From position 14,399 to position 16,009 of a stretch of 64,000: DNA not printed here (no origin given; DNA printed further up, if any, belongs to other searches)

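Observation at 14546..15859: β-Hydroxyacid dehydrogenase fused to a C-terminal PilZ domain, suggesting a metabolic enzyme gated by c-di-GMP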

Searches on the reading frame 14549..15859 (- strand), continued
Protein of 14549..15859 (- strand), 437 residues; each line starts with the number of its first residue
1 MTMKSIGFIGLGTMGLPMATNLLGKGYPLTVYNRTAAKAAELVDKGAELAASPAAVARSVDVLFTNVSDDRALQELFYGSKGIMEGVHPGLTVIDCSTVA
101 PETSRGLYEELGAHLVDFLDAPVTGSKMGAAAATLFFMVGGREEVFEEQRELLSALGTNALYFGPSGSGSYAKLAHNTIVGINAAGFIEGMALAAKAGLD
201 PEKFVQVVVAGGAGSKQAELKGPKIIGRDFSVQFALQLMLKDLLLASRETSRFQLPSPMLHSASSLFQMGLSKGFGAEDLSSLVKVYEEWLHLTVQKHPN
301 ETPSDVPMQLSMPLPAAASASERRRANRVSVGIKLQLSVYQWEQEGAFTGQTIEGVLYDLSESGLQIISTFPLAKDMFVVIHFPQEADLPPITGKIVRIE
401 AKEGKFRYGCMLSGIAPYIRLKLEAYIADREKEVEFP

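Call 13: search_solved_structures(query=window:14549-15853:-, max_evalue=0.001, show_alignments=2)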
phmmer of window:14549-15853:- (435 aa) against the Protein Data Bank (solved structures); distinct sequences matched with E-value up to 0.001: 103 (the best 60 are shown).
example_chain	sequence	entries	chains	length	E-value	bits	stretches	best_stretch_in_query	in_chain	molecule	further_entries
3w6u_A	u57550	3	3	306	9.1e-56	193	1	4-276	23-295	6-phosphogluconate dehydrogenase, NAD-binding protein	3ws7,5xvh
3w6z_A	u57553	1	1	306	6.6e-55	190.1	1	4-276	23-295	6-phosphogluconate dehydrogenase, NAD-binding protein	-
1vpd_A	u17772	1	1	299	4.9e-52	180.7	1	3-290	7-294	TARTRONATE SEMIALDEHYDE REDUCTASE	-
3cky_A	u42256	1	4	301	3.1e-49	171.5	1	3-292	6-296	2-hydroxymethyl glutarate dehydrogenase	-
3pef_A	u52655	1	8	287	8.8e-49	170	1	3-286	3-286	6-phosphogluconate dehydrogenase, NAD-binding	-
9rb2_A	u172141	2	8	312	5.2e-46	160.8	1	1-293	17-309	Probable oxidoreductase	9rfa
3q3c_A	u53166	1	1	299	5.7e-46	160.7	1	1-286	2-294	Probable 3-hydroxyisobutyrate dehydrogenase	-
3obb_A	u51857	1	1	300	5.8e-46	160.7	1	1-286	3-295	Probable 3-hydroxyisobutyrate dehydrogenase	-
3pdu_A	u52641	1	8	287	1.1e-45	159.7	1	2-286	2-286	3-hydroxyisobutyrate dehydrogenase family protein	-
5je8_A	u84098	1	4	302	6.9e-44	153.8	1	1-289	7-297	3-hydroxyisobutyrate dehydrogenase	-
2gf2_A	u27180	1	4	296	2e-43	152.3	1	4-284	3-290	3-hydroxyisobutyrate dehydrogenase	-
2i9p_A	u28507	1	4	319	2.3e-43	152.1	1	3-284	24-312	3-hydroxyisobutyrate dehydrogenase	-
1yb4_A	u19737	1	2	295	9.4e-43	150.1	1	3-286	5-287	tartronic semialdehyde reductase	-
4dll_A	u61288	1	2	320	2e-42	149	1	3-280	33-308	2-hydroxy-3-oxopropionate reductase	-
3doj_A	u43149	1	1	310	2e-39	139.1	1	2-284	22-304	Dehydrogenase-like protein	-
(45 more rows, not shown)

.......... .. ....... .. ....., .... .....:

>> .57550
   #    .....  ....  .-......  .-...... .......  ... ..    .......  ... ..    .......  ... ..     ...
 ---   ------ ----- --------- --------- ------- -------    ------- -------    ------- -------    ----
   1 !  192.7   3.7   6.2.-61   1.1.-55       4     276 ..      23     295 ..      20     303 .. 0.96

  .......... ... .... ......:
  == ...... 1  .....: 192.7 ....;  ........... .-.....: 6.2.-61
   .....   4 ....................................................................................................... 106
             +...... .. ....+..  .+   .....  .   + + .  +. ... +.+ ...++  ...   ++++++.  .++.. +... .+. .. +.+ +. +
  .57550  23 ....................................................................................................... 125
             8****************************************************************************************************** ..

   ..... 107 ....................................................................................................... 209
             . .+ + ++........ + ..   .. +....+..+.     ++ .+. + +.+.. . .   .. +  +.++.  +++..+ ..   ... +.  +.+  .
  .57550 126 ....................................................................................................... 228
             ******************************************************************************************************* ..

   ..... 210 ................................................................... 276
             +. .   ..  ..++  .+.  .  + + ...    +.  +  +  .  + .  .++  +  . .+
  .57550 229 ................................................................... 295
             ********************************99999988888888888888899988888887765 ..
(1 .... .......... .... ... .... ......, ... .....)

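Call 20: find_encoding_contigs(protein=P0004, flank=8000, max_places=2)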
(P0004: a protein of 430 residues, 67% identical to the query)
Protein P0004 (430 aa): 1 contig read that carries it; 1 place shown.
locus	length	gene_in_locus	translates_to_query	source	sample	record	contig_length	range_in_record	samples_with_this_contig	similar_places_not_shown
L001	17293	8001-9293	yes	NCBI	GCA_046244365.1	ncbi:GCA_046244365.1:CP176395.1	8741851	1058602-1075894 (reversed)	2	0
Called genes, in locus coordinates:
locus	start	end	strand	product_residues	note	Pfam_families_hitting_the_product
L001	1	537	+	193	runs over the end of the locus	PF02588:YitT_membrane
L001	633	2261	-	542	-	PF07228:SpoIIE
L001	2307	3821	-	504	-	PF07228:SpoIIE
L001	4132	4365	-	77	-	PF06569:DUF1128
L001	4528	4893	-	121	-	PF14325:DUF4383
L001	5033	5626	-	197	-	PF00440:TetR_N, PF13305:TetR_C_33 (weak)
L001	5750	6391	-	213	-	PF01205:Impact_N, PF09186:DUF1949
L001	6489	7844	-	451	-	PF00342:PGI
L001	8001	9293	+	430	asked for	PF03446:NAD_binding_2, PF03807:F420_oxidored, PF14833:NAD_binding_11, PF07238:PilZ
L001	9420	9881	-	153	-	PF03928:HbpS-like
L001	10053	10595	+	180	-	PF08002:DUF1697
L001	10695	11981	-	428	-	PF01408:GFO_IDH_MocA, PF02894:GFO_IDH_MocA_C, PF22725:GFO_IDH_MocA_C3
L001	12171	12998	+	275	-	PF02311:AraC_binding, PF07883:Cupin_2 (weak), PF00165:HTH_AraC (weak), PF12833:HTH_18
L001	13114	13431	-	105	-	PF06865:Ppnp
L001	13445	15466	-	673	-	PF00456:Transketolase_N, PF02779:Transket_pyr, PF22613:Transketolase_C_1, PF02780:Transketolase_C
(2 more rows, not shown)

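Call 21: find_encoding_contigs(protein=P0030, flank=8000, max_places=2)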
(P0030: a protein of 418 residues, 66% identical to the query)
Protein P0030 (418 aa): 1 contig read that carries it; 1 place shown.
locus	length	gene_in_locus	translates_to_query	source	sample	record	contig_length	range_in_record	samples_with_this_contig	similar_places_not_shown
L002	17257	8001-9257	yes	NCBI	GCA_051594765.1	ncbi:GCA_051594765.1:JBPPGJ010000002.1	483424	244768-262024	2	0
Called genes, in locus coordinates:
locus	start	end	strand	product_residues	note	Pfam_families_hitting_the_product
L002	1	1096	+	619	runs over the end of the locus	-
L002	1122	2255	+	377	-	PF08240:ADH_N, PF00107:ADH_zinc_N, PF13602:ADH_zinc_N_2 (weak)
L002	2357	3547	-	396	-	PF13353:Fer4_12 (weak), PF04055:Radical_SAM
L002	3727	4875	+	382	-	PF04055:Radical_SAM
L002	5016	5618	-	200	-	PF00440:TetR_N, PF13305:TetR_C_33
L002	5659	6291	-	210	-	PF01205:Impact_N, PF09186:DUF1949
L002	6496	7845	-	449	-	PF00342:PGI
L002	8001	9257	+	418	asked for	PF01488:Shikimate_DH (weak), PF03446:NAD_binding_2, PF03807:F420_oxidored (weak), PF14833:NAD_binding_11, PF07238:PilZ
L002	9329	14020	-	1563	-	PF01229:Glyco_hydro_39 (faint), PF00754:F5_F8_type_C, PF22633:F5_F8_type_C_2, PF06439:3keto-disac_hyd, PF16403:Bact_surface_Ig-like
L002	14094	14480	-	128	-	-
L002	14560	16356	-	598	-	PF02837:Glyco_hydro_2_N, PF22666:Glyco_hydro_2_N2 (weak), PF00703:Glyco_hydro_2, PF26410:GH5_mannosidase (faint), PF02836:Glyco_hydro_2_C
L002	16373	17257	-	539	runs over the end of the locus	PF00395:SLH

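Call 22: find_encoding_contigs(protein=P0093, flank=8000, max_places=2)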
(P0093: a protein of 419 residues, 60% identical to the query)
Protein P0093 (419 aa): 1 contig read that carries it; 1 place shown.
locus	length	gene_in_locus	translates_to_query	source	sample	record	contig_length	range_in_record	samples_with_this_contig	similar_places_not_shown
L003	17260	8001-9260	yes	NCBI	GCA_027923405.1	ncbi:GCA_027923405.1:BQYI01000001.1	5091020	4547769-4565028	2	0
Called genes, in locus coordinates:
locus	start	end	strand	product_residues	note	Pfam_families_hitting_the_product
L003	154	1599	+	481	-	PF13396:PLDc_N, PF13091:PLDc_2, PF00614:PLDc (weak), PF13091:PLDc_2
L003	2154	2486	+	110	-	PF08921:DUF1904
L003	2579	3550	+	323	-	PF01625:PMSR, PF01641:SelR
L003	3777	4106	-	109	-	-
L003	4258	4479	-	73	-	PF06569:DUF1128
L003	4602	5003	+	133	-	PF01894:YjbQ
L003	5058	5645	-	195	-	PF00440:TetR_N, PF13305:TetR_C_33 (weak)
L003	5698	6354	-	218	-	PF01205:Impact_N, PF09186:DUF1949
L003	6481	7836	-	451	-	PF00342:PGI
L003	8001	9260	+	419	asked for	PF01488:Shikimate_DH (weak), PF02826:2-Hacid_dh_C (weak), PF03446:NAD_binding_2, PF03807:F420_oxidored, PF07991:KARI_N (weak), PF14833:NAD_binding_11, PF07238:PilZ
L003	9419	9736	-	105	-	PF06865:Ppnp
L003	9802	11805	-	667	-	PF00456:Transketolase_N, PF00676:E1_dh (weak), PF02779:Transket_pyr, PF22613:Transketolase_C_1, PF02780:Transketolase_C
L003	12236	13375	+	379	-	PF00990:GGDEF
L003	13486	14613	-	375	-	PF01261:AP_endonuc_2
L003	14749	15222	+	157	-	PF11084:DUF2621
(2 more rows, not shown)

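Call 24: predict_structure(alignment_id=A1)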
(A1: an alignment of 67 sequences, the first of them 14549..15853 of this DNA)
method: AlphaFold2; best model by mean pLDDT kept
length: 435 residues; sequences in the alignment: 67
mean_pLDDT: 90.1   pTM: 0.68
mean pLDDT of the five models: 90.1, 90.0, 89.4, 89.0, 88.9
residues with pLDDT >= 90: 339; 70-90: 57; 50-70: 12; < 50: 27
segments of 3 or more residues with pLDDT < 50: 303-325
pLDDT, mean of each block of 10 residues (from residue 1): 95 95 97 94 98 98 96 98 98 97 98 98 90 97 98 96 98 97 97 96 90 88 95 95 96 95 98 97 97 83 44 36 60 89 61 89 92 91 94 94 94 87 89 70
secondary structure, 60 per line:
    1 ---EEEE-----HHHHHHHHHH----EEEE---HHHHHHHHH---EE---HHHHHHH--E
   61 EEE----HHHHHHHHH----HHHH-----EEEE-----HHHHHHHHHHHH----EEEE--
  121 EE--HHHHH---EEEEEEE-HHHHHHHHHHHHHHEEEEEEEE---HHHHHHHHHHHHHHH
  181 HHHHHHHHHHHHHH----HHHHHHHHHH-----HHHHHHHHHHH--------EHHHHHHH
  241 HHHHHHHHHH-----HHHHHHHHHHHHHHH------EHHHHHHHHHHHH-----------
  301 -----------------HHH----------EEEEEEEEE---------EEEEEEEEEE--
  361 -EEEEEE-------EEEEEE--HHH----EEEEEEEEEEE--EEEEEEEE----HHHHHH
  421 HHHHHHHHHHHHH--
elements in order: E4-7 H13-22 E27-30 H34-42 H51-57 E60-63 H68-76 H81-84 E90-93 H99-110 E115-118 H125-129 E133-139 H141-154 E155-162 H166-194 H199-208 H214-224 H234-250 H256-270 H278-289 E331-339 E349-358 E362-367 E375-380 E390-400 E403-410 H415-433

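Call 37: fold_search(model_id=the predicted structure, library=pdb)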
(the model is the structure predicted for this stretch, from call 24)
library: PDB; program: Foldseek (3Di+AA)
matches with E <= 10: 1934; with E <= 0.001: 604
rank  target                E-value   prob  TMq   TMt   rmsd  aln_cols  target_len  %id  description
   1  1vpd                  1.0e-33  1.00  0.66  0.96   1.4       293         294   35  X-Ray Crystal Structure of Tartronate Semialdehyde Reductase [Salmonella Typhimurium LT2] (released 2004-10-26)
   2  3pef_A                1.3e-32  1.00  0.64  0.97   1.2       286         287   38  Crystal structure of gamma-hydroxybutyrate dehydrogenase from Geobacter metallireducens in complex with NADP+ (released 2011-12-07)
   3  3pef_H                1.3e-32  1.00  0.64  0.97   1.2       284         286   38  Crystal structure of gamma-hydroxybutyrate dehydrogenase from Geobacter metallireducens in complex with NADP+ (released 2011-12-07)
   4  3pef_D                1.7e-32  1.00  0.64  0.97   1.2       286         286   38  Crystal structure of gamma-hydroxybutyrate dehydrogenase from Geobacter metallireducens in complex with NADP+ (released 2011-12-07)
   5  3pef_F                2.2e-32  1.00  0.64  0.97   1.2       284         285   38  Crystal structure of gamma-hydroxybutyrate dehydrogenase from Geobacter metallireducens in complex with NADP+ (released 2011-12-07)
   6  5xvh                  2.5e-32  1.00  0.62  0.90   1.5       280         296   38  Crystal structure of the NADP+ and tartrate-bound complex of L-serine 3-dehydrogenase from the hyperthermophilic archaeo (released 2018-02-07)
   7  9rb2_B                3.0e-32  1.00  0.65  0.94   1.8       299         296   33  Crystal Structure of glxR (released 2025-12-24)
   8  3w6z                  3.5e-32  1.00  0.62  0.90   1.5       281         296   38  Crystal structure of NADP bound L-serine 3-dehydrogenase (K170M) from Hyperthermophilic Archaeon Pyrobaculum calidifonti (released 2014-01-15)
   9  9rb2_C                5.6e-32  1.00  0.64  0.92   1.9       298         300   34  Crystal Structure of glxR (released 2025-12-24)
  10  2uyy_A                7.1e-32  1.00  0.64  0.94   1.2       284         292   30  Structure of the cytokine-like nuclear factor n-pac (released 2007-07-03)
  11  9rfa_A                7.9e-32  1.00  0.61  0.88   2.6       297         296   33  Apo structure of glxR (released 2025-12-24)
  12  3pdu_A                8.9e-32  1.00  0.64  0.97   1.2       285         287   36  Crystal structure of gamma-hydroxybutyrate dehydrogenase from Geobacter sulfurreducens in complex with NADP+ (released 2012-01-11)
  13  9rb2_A                8.9e-32  1.00  0.65  0.93   1.9       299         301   33  Crystal Structure of glxR (released 2025-12-24)
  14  3pdu_B                9.4e-32  1.00  0.64  0.97   1.1       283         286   36  Crystal structure of gamma-hydroxybutyrate dehydrogenase from Geobacter sulfurreducens in complex with NADP+ (released 2012-01-11)
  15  3w6u                  1.2e-31  1.00  0.61  0.93   1.9       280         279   38  Crystal structure of NADP bound L-serine 3-dehydrogenase from Hyperthermophilic Archaeon Pyrobaculum calidifontis (released 2014-01-15)
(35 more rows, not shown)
